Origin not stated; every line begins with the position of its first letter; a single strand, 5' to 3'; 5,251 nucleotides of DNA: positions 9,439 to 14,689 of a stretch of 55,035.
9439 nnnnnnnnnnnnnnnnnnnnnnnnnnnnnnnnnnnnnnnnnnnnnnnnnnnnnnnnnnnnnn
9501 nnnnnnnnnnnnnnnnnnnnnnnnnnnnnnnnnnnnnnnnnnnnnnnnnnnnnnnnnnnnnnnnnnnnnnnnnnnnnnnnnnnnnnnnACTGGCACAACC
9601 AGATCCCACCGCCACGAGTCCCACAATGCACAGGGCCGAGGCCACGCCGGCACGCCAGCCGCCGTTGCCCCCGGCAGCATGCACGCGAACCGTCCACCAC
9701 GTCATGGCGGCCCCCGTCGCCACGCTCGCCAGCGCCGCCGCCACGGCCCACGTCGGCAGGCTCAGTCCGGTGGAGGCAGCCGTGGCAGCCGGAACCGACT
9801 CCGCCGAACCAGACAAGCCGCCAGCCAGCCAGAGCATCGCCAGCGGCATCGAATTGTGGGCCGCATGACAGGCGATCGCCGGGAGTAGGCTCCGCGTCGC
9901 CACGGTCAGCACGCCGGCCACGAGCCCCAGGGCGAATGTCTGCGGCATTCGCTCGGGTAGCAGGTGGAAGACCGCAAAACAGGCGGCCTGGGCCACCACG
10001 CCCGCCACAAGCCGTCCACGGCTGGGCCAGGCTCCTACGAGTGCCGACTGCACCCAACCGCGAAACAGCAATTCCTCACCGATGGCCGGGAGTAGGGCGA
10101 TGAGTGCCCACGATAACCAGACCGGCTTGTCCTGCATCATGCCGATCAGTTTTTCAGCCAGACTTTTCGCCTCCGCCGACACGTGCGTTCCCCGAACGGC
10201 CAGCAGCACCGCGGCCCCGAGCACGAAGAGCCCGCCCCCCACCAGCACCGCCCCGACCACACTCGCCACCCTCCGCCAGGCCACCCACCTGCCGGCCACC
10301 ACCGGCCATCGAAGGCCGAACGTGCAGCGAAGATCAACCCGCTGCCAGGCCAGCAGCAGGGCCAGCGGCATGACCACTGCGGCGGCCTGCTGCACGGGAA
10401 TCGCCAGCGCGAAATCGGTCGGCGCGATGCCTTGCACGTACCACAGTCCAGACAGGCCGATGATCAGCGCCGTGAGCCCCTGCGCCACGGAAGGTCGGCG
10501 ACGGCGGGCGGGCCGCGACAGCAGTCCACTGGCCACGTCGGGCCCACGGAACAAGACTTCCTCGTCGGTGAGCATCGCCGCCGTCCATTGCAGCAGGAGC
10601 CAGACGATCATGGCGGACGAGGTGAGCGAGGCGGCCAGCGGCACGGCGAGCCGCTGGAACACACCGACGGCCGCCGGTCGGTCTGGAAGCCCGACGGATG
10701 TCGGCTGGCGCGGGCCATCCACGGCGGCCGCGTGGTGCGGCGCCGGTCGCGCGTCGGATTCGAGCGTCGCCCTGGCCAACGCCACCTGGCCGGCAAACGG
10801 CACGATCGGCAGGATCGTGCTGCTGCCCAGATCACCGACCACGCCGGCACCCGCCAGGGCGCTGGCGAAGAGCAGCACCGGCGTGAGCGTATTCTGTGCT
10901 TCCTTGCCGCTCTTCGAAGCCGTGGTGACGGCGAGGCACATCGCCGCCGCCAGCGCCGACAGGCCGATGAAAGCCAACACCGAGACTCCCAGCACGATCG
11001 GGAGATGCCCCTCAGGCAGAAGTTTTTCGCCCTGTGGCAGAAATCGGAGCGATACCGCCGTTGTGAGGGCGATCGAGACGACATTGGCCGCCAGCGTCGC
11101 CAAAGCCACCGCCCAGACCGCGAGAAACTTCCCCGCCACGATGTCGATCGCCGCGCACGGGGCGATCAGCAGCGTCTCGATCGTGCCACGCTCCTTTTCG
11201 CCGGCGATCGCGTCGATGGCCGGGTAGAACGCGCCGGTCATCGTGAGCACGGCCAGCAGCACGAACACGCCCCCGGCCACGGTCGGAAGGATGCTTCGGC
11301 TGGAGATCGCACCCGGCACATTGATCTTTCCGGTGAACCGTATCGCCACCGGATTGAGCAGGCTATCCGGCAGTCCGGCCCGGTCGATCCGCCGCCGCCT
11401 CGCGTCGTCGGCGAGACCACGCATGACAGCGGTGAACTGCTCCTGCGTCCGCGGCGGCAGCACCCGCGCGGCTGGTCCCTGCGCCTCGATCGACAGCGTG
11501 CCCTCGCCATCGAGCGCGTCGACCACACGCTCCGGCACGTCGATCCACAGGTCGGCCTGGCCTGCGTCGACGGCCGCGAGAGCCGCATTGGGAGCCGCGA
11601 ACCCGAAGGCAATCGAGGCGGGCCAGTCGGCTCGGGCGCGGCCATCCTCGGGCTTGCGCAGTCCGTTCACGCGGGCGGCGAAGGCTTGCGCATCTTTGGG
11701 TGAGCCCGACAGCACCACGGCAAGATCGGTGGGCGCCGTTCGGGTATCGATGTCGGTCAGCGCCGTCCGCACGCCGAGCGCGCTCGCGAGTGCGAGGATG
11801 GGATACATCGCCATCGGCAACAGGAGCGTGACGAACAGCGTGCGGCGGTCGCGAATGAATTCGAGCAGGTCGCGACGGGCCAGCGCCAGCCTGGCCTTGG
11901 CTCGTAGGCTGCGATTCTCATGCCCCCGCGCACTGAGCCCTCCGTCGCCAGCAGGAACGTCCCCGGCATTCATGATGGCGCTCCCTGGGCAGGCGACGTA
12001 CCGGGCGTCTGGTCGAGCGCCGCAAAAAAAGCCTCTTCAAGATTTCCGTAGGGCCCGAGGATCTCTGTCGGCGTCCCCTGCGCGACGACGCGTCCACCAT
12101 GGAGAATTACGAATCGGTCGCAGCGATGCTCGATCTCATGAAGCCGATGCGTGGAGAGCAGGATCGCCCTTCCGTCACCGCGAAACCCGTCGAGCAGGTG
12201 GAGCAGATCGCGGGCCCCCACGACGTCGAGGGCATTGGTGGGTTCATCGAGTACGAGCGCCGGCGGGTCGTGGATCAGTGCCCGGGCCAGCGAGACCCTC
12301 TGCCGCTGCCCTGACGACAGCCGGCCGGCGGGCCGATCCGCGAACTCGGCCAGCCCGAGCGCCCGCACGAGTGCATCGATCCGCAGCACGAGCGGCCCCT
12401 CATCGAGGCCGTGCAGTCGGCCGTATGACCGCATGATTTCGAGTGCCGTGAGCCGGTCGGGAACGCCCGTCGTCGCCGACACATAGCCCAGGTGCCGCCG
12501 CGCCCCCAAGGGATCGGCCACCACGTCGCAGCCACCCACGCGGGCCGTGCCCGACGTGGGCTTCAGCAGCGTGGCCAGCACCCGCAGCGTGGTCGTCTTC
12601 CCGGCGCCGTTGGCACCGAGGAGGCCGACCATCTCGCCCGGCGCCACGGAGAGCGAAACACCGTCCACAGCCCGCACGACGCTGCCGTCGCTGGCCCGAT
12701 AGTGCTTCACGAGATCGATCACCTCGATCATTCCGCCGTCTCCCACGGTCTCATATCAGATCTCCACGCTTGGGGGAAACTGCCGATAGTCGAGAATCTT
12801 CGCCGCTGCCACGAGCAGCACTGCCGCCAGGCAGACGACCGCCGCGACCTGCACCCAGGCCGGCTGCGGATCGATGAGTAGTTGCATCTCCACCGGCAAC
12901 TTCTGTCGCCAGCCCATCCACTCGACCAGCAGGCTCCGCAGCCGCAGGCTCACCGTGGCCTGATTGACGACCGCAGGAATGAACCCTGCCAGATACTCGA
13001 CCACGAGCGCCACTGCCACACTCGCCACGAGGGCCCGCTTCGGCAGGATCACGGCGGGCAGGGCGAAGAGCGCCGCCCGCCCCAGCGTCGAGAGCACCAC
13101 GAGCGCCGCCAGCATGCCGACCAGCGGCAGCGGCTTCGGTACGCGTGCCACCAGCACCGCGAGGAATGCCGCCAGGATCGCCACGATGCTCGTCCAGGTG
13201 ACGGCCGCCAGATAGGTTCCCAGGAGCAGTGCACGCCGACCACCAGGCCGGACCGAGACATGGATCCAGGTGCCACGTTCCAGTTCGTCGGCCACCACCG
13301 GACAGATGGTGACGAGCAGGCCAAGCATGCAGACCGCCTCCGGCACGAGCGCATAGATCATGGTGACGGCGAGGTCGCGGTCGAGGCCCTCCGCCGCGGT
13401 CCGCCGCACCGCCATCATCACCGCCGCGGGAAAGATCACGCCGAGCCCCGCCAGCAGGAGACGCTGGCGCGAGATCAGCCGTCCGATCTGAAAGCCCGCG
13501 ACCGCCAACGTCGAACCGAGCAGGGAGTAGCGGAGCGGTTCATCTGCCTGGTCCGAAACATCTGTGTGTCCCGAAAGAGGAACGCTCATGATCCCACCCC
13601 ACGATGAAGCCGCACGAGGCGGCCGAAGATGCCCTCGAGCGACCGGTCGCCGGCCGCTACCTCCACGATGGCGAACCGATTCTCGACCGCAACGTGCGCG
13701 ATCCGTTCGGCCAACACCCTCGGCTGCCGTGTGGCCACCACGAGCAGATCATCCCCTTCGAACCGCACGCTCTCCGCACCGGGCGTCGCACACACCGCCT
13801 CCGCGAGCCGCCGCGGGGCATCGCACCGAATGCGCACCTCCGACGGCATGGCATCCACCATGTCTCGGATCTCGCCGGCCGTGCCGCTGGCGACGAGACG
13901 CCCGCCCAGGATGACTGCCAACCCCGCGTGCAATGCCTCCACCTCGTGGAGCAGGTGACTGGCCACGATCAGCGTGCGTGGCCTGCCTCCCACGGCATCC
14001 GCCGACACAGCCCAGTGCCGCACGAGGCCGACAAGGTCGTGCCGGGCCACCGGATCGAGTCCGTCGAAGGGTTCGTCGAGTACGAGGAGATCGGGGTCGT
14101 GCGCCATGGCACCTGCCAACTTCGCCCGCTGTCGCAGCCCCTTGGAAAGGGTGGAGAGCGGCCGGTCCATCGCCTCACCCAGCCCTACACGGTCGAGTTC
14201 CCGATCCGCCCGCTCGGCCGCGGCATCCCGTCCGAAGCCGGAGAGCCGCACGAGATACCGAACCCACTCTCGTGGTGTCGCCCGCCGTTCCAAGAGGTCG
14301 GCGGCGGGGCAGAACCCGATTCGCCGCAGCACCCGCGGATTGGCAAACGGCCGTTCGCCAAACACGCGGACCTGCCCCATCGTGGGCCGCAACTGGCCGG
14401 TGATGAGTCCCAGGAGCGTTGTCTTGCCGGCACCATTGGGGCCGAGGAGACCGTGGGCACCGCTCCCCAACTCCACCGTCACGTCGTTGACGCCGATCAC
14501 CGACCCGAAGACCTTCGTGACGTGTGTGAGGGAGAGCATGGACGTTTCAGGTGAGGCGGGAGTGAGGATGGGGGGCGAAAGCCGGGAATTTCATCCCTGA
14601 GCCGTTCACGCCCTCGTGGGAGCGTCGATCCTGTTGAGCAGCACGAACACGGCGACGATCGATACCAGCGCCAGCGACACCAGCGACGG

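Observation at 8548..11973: One polypeptide joining an ABC-2 permease, a CPBP protease and a GluR0-like ligand-binding/pore module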

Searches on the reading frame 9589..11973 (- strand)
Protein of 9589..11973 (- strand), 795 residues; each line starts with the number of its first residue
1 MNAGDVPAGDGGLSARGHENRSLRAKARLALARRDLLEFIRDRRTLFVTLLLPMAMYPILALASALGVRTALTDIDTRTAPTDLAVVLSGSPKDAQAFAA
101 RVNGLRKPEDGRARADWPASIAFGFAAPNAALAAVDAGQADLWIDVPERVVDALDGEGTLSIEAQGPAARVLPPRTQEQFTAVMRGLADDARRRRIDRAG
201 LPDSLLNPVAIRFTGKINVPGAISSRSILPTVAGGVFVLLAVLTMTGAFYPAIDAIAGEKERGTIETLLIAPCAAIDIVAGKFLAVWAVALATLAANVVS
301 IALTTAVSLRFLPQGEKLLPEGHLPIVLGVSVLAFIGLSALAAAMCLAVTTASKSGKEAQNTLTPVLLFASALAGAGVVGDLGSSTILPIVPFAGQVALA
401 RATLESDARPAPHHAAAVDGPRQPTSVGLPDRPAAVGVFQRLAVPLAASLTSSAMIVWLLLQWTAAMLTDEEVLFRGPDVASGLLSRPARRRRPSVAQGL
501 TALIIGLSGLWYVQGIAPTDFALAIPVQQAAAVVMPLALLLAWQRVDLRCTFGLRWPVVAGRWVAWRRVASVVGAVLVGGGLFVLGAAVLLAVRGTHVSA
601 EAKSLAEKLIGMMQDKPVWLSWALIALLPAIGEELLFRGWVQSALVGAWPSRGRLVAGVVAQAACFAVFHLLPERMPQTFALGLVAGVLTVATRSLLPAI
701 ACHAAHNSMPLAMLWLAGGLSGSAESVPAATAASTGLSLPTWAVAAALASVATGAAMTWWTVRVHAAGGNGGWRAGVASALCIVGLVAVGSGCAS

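Call 59: predict_structure(alignment_id=A2)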
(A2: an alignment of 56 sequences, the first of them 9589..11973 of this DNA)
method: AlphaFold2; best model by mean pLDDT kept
length: 795 residues; sequences in the alignment: 56
mean_pLDDT: 75.8   pTM: 0.54
mean pLDDT of the five models: 75.8, 75.1, 71.8, 71.3, 69.5
residues with pLDDT >= 90: 148; 70-90: 418; 50-70: 127; < 50: 102
segments of 3 or more residues with pLDDT < 50: 1-16, 63-78, 220-225, 314-317, 408-425, 431-436, 479-484, 732-735, 766-776, 786-795
pLDDT, mean of each block of 10 residues (from residue 1): 39 48 84 88 77 58 45 45 84 89 80 75 87 82 89 84 81 79 89 81 71 65 52 77 87 83 75 83 93 87 69 52 74 92 91 79 80 77 72 86 61 29 47 53 87 92 82 56 57 84 87 78 87 89 85 75 73 94 89 74 82 87 93 94 87 89 91 80 94 92 95 80 53 56 88 90 56 48 50 36
secondary structure, 60 per line:
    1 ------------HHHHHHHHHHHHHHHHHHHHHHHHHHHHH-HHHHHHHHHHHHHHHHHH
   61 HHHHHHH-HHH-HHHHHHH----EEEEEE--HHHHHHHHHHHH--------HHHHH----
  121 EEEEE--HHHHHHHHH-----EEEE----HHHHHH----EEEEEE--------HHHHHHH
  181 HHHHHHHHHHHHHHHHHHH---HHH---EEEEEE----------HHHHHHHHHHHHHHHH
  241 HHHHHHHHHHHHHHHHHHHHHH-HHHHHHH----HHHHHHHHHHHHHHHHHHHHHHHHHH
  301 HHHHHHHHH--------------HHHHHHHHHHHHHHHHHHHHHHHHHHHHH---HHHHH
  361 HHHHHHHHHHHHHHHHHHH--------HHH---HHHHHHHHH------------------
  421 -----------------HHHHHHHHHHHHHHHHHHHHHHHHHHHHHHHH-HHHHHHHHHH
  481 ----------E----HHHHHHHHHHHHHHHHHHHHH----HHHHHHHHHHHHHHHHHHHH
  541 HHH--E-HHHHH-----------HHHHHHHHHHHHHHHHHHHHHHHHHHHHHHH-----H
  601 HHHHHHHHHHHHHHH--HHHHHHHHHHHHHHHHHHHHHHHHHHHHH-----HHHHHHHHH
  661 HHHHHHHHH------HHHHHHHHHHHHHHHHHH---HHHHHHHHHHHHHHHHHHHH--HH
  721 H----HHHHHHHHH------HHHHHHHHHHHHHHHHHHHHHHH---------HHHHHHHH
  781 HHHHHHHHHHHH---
elements in order (helices of 4 or more, strands of 3 or more residues): H13-41 H43-67 H73-79 E84-89 H92-103 H112-116 E121-125 H128-136 E142-145 H150-155 E160-165 H174-199 E209-214 H225-262 H264-270 H275-309 H324-352 H356-379 H394-402 H438-469 H471-480 H496-516 H521-543 H548-552 H564-594 H600-615 H618-646 H652-669 H676-693 H697-716 H726-734 H741-763 H773-792

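Call 62: fold_search(model_id=the predicted structure, library=pdb)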
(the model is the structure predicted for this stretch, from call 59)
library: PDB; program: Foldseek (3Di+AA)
matches with E <= 10: 107; with E <= 0.001: 2
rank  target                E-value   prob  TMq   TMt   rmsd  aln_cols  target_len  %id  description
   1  8yzp_A                2.9e-04  1.00  0.23  0.28  16.7       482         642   15  Tribolium castaneum ABCH-9C in complex with ceramide(d36:1) (released 2025-04-16)
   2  8z01_A                5.1e-04  1.00  0.23  0.28  16.6       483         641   13  Tribolium castaneum ABCH-9C(E224Q) mutant in complex with LMNG and ceramide(d36:1) (released 2025-04-16)
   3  7qba_D                8.3e-03  1.00  0.18  0.43  10.4       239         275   20  CryoEM structure of the ABC transporter NosDFY complexed with nitrous oxide reductase NosZ (released 2022-08-03)
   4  8z0i_A                8.6e-03  1.00  0.23  0.27  17.2       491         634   15  Tribolium castaneum ABCH-9C(E224Q) mutant in complex with ATP (released 2025-04-16)
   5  7o17_D                1.0e-02  1.00  0.19  0.43  17.6       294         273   19  ABC transporter NosDFY E154Q, ATP-bound in lipid nanodisc (released 2022-04-13)
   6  7o12_E                1.2e-02  1.00  0.19  0.51   7.1       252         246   19  ABC transporter NosDFY, AMPPNP-bound in GDN (released 2022-04-13)
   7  7o0z_D                1.2e-02  1.00  0.19  0.47   7.6       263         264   17  ABC transporter NosFY, nucleotide-free in GDN (released 2022-11-02)
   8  7znq_Y                1.5e-02  1.00  0.19  0.48   8.5       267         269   20  ABC transporter complex NosDFYL in GDN (released 2022-08-03)
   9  7o0y_E                1.8e-02  1.00  0.19  0.52   6.7       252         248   18  ABC transporter NosDFY, nucleotide-free in GDN (released 2022-04-13)
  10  7o0y_D                2.7e-02  1.00  0.19  0.48   7.6       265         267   17  ABC transporter NosDFY, nucleotide-free in GDN (released 2022-04-13)
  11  7znq_y                6.3e-02  1.00  0.19  0.51   6.9       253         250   18  ABC transporter complex NosDFYL in GDN (released 2022-08-03)
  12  7o0z_E                7.9e-02  1.00  0.19  0.49   7.1       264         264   17  ABC transporter NosFY, nucleotide-free in GDN (released 2022-11-02)
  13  7o17_E                9.2e-02  1.00  0.19  0.48   8.1       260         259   16  ABC transporter NosDFY E154Q, ATP-bound in lipid nanodisc (released 2022-04-13)
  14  8p8j_A                1.1e-01  0.96  0.20  0.26  33.0       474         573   10  Structure of 5D3-Fab and nanobody(Nb96)-bound ABCG2 (released 2023-08-30)
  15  8p8a_A                2.2e-01  0.94  0.20  0.28  33.0       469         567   10  Structure of 5D3-Fab and nanobody(Nb17)-bound ABCG2 (released 2023-08-30)
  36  3cni                  8.4e-01  0.97  0.13  0.50   5.7       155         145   14  Crystal structure of a domain of a putative ABC type-2 transporter from Thermotoga maritima MSB8 (released 2008-04-08)
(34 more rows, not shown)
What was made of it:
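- On ABC-2 (type V) permease: Foldseek finds NosY, ABCH-9C and ABCG2 (call 62).
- The model of the N-terminal part matches ABCH-9C, NosY (TM-score up to 0.52 on the target), ABCG2 and the 3cni periplasmic domain (calls 59, 62).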

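Call 75: search_protein_families(library=ncbifam, proteins=[window:9589-11973:-], max_evalue=0.00001)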
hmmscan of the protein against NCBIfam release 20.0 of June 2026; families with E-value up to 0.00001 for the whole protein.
window:9589-11973:- (795 aa): 6 families
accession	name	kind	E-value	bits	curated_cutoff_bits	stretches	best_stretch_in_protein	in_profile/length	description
NF041647.1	ABC_perm_CPBP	equivalog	1.1e-104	351.5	435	2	29-409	6-366/636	ABC transporter permease subunit/CPBP intramembrane protease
NF040589.1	CPBP_Synerg_MrtS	equivalog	1.2e-09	38.6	130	1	605-707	59-160/170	Synerg-CTERM system glutamic-type intramembrane protease MrtS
NF040914.1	Mrt_core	domain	6.2e-09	35.9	100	1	627-709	9-100/108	myxosortase family intramembrane protease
NF040594.1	CPBP_fam_MrtC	equivalog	6.4e-08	32.6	195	1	630-707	126-212/221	myxosortase MrtC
NF033192.3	CPBP_JDVT_MrtJ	equivalog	4.4e-07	30.5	75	1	624-712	4-97/98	JDVT-CTERM system glutamic-type intramembrane protease MrtJ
NF040674.1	CPBP_fam_MrtP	equivalog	2.5e-06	27.2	250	1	618-709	243-345/354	myxosortase MrtP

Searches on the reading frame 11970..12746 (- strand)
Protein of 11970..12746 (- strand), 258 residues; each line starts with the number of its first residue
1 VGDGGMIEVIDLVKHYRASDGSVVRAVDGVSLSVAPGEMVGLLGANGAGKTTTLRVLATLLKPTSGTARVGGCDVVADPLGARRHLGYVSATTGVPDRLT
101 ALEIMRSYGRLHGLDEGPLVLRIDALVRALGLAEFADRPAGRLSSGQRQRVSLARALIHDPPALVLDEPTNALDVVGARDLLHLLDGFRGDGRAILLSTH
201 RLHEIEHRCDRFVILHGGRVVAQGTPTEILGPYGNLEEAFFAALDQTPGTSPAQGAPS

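Call 5: search_protein_families(library=pfam, proteins=[window:11970-12746:-], max_evalue=0.01)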
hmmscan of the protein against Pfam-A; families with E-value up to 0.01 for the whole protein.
window:11970-12746:- (258 aa): 5 families
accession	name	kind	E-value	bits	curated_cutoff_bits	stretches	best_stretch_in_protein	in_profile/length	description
PF00005.33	ABC_tran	-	8.9e-30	104.5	25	1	28-171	2-137/137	ABC transporter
PF13304.12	AAA_21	-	2.2e-09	38.2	27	2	138-201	233-299/304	AAA domain, putative AbiEii toxin, Type IV TA system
PF25199.1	nSTAND_NTPase5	-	0.0016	18.8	34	0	23-69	28-72/145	Novel STAND NTPase 5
PF13191.12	AAA_16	-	0.0072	17.3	32.6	0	36-168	24-140/167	AAA ATPase domain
PF13555.12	AAA_29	-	0.0091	16.2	27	0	28-65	13-50/61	P-loop containing region of AAA domain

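Call 6: search_protein_families(library=ncbifam, proteins=[window:11970-12746:-], max_evalue=0.01)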
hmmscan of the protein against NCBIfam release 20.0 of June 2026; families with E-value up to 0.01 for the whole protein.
window:11970-12746:- (258 aa): 190 families (the best 25 are shown)
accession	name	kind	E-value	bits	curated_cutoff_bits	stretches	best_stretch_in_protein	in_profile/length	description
TIGR01188.1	drrA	subfamily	7.6e-60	202.7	312.45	1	24-229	6-211/302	daunorubicin resistance ABC transporter, ATP-binding protein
NF033858.1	ABC2_perm_RbbA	equivalog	3.3e-49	167.6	1050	1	25-249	280-506/909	ribosome-associated ATPase/putative transporter RbbA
TIGR03522.1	GldA_ABC_ATP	equivalog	4.6e-45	154.4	402.6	1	7-228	3-218/301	gliding motility-associated ABC transporter ATP-binding subunit GldA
TIGR03864.1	PQQ_ABC_ATP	hypoth_equivalog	8.9e-45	153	302.25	1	24-241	14-233/236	ABC transporter, ATP-binding subunit, PQQ-dependent alcohol dehydrogenase system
NF010060.0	PRK13537.1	equivalog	1.3e-40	139.3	521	1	9-230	18-234/314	nodulation factor ABC transporter ATP-binding protein NodI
TIGR03375.1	type_I_sec_LssB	subfamily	5.5e-38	130.7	693.1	2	142-230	603-689/696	type I secretion system permease/ATPase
NF007082.0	PRK09536.1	equivalog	7.8e-38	130.6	537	1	24-257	16-251/402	corrinoid ABC transporter ATPase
NF010059.0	PRK13536.1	equivalog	9.4e-38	129.8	549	1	7-230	44-262/342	nodulation factor ABC transporter ATP-binding protein NodI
TIGR03873.1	F420-0_ABC_ATP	hypoth_equivalog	3.4e-37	128.1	372.4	1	24-232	14-227/256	putative F420-0 ABC transporter ATP-binding protein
TIGR04406.1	LPS_export_lptB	equivalog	5e-37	127.5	240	1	10-230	5-223/239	LPS export ABC transporter ATP-binding protein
TIGR03771.1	anch_rpt_ABC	equivalog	4.4e-36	124.7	268.8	1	32-232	1-202/223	anchored repeat-type ABC transporter ATP-binding subunit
TIGR01288.1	nodI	equivalog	6.4e-36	123.9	424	1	10-229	5-222/303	nodulation factor ABC transporter ATP-binding protein NodI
TIGR03740.1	galliderm_ABC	subfamily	1.5e-35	122.9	309.75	1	25-226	14-208/223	lantibiotic protection ABC transporter ATP-binding subunit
TIGR01189.1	ccmA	equivalog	1.8e-35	122.4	131.6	1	26-205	15-190/198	heme ABC exporter ATP-binding protein CcmA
TIGR04521.1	ECF_ATPase_2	equivalog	8e-35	120.3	330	1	8-238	2-241/279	energy-coupling factor transporter ATPase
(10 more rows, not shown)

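Call 67: search_protein_families(library=padloc, proteins=[window:11970-12746:-], max_evalue=0.001)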
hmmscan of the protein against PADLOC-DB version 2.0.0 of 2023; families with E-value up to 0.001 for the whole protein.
window:11970-12746:- (258 aa): 4 families
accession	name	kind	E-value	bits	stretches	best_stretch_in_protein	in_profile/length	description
PDLC04135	mad3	-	9.9e-30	102.3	2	135-227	256-354/374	mads_3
PDLC02980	AriA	-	3.4e-08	31.8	0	138-201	233-299/304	-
PDLC04140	mad8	-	4e-08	31.1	1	28-205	18-237/314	mads_8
PDLC04164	AriA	-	0.0005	17.7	0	142-200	171-231/253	-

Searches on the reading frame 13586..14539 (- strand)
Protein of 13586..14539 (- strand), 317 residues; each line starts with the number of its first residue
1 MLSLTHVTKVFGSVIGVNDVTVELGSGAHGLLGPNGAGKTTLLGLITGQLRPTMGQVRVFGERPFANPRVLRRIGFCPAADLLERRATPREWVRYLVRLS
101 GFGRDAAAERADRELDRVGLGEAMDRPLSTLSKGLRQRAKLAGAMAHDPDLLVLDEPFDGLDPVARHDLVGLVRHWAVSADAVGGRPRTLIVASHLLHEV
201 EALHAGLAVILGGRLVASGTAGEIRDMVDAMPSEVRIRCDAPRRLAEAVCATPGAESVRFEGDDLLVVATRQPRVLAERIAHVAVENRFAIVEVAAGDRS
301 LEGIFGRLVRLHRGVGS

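Call 5: search_protein_families(library=pfam, proteins=[window:13586-14539:-], max_evalue=0.01)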
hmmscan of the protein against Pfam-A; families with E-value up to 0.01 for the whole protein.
window:13586-14539:- (317 aa): 3 families
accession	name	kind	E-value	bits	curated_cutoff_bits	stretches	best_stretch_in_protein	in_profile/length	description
PF00005.33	ABC_tran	-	6.3e-25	88.8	25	1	19-158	3-136/137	ABC transporter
PF13304.12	AAA_21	-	7.2e-11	43.1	27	1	124-196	231-299/304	AAA domain, putative AbiEii toxin, Type IV TA system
PF13476.12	AAA_23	-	0.0008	20.5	27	1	11-46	7-39/201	AAA domain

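Call 6: search_protein_families(library=ncbifam, proteins=[window:13586-14539:-], max_evalue=0.01)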
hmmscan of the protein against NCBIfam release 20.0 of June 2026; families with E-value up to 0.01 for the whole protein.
window:13586-14539:- (317 aa): 179 families (the best 25 are shown)
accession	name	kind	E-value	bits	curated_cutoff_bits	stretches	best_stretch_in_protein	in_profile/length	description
TIGR01188.1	drrA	subfamily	1.2e-46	159.3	312.45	1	9-306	1-298/302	daunorubicin resistance ABC transporter, ATP-binding protein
TIGR03522.1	GldA_ABC_ATP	equivalog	1.1e-38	133.4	402.6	1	4-306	5-298/301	gliding motility-associated ABC transporter ATP-binding subunit GldA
TIGR03864.1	PQQ_ABC_ATP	hypoth_equivalog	1.3e-37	129.5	302.25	1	2-229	2-224/236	ABC transporter, ATP-binding subunit, PQQ-dependent alcohol dehydrogenase system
NF010060.0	PRK13537.1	equivalog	1.2e-34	119.7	521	1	2-280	16-285/314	nodulation factor ABC transporter ATP-binding protein NodI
TIGR01288.1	nodI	equivalog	8.7e-33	113.6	424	1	3-273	6-268/303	nodulation factor ABC transporter ATP-binding protein NodI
NF010059.0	PRK13536.1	equivalog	1.3e-32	112.9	549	1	3-272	45-306/342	nodulation factor ABC transporter ATP-binding protein NodI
NF033858.1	ABC2_perm_RbbA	equivalog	1.7e-31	109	1050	1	3-228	3-228/909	ribosome-associated ATPase/putative transporter RbbA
TIGR03873.1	F420-0_ABC_ATP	hypoth_equivalog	2.1e-30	105.8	372.4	1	2-224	2-224/256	putative F420-0 ABC transporter ATP-binding protein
TIGR03740.1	galliderm_ABC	subfamily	2.7e-28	99.2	309.75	1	3-219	2-206/223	lantibiotic protection ABC transporter ATP-binding subunit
NF040873.1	AztA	equivalog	4.4e-25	88.4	220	1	17-201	8-183/191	zinc ABC transporter ATP-binding protein AztA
NF008421.0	PRK11248.1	equivalog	6.4e-25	88.1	357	1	1-180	1-179/255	taurine ABC transporter ATP-binding subunit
TIGR00968.1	3a0106s01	subfamily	8.9e-25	87.6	342.75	1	4-224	3-218/237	sulfate ABC transporter ATP-binding protein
TIGR04521.1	ECF_ATPase_2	equivalog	2.1e-24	86.1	330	1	16-227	20-235/279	energy-coupling factor transporter ATPase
TIGR04406.1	LPS_export_lptB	equivalog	2.4e-24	85.9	240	1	2-224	2-222/239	LPS export ABC transporter ATP-binding protein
TIGR03771.1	anch_rpt_ABC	equivalog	6e-23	81.7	268.8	1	30-228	10-203/223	anchored repeat-type ABC transporter ATP-binding subunit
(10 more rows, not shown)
